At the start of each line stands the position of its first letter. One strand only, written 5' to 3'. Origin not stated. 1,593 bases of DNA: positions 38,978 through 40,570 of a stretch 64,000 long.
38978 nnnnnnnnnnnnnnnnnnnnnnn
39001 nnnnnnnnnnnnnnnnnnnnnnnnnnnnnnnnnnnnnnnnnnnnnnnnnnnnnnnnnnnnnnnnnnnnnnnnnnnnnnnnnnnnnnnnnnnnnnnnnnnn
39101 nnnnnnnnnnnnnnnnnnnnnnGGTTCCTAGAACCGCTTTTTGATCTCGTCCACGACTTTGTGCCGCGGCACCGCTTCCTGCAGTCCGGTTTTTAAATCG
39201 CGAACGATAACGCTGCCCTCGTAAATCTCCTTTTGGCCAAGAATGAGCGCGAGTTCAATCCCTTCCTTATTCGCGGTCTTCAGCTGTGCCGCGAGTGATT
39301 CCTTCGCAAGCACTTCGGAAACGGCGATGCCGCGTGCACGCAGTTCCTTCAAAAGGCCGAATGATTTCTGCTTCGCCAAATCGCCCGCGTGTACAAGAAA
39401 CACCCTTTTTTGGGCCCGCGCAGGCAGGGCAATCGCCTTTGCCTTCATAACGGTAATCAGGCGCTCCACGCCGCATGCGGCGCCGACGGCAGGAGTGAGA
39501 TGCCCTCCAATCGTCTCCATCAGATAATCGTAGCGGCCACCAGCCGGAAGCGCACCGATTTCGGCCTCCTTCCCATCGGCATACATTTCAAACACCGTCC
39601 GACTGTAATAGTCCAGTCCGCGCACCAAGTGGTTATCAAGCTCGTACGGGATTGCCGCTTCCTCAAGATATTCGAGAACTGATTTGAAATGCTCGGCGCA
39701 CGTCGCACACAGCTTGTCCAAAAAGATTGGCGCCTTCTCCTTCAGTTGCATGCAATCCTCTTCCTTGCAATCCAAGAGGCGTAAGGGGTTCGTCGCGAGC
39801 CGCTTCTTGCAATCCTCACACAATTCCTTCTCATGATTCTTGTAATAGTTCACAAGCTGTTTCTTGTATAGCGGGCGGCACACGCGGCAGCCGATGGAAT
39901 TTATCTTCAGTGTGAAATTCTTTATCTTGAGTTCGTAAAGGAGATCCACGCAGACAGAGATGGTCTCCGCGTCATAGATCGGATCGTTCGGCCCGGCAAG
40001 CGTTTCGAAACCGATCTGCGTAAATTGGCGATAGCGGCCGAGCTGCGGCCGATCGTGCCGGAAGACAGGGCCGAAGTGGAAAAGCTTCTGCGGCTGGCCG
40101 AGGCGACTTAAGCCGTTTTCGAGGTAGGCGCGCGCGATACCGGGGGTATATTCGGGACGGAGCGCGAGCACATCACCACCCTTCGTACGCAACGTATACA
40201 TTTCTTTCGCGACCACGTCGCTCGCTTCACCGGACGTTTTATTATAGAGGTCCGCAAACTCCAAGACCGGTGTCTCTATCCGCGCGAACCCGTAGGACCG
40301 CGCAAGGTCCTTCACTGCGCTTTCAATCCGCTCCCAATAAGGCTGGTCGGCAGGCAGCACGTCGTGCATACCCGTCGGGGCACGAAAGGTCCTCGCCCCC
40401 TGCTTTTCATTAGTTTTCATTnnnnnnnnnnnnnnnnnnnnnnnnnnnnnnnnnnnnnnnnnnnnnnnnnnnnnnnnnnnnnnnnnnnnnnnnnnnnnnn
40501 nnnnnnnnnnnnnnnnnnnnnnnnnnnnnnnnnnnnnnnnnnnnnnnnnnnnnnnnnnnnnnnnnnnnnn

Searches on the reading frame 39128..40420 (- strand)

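Call 86: search_protein_families(library=pfam, proteins=[window:39128-40420:-], max_evalue=0.00001)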
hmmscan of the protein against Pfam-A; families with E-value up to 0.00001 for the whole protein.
window:39128-40420:- (430 aa): 3 families
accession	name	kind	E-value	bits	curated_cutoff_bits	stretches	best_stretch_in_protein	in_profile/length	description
PF13393.11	tRNA-synt_His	-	2e-45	155.8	25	1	17-321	1-308/308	Histidyl-tRNA synthetase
PF00587.30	tRNA-synt_2b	-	3.4e-13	50.5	29.3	1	75-325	1-175/179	tRNA synthetase class II core domain (G, H, P, S and T)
PF03129.25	HGTP_anticodon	-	1.9e-12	47.6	21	1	349-429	14-94/94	Anticodon binding domain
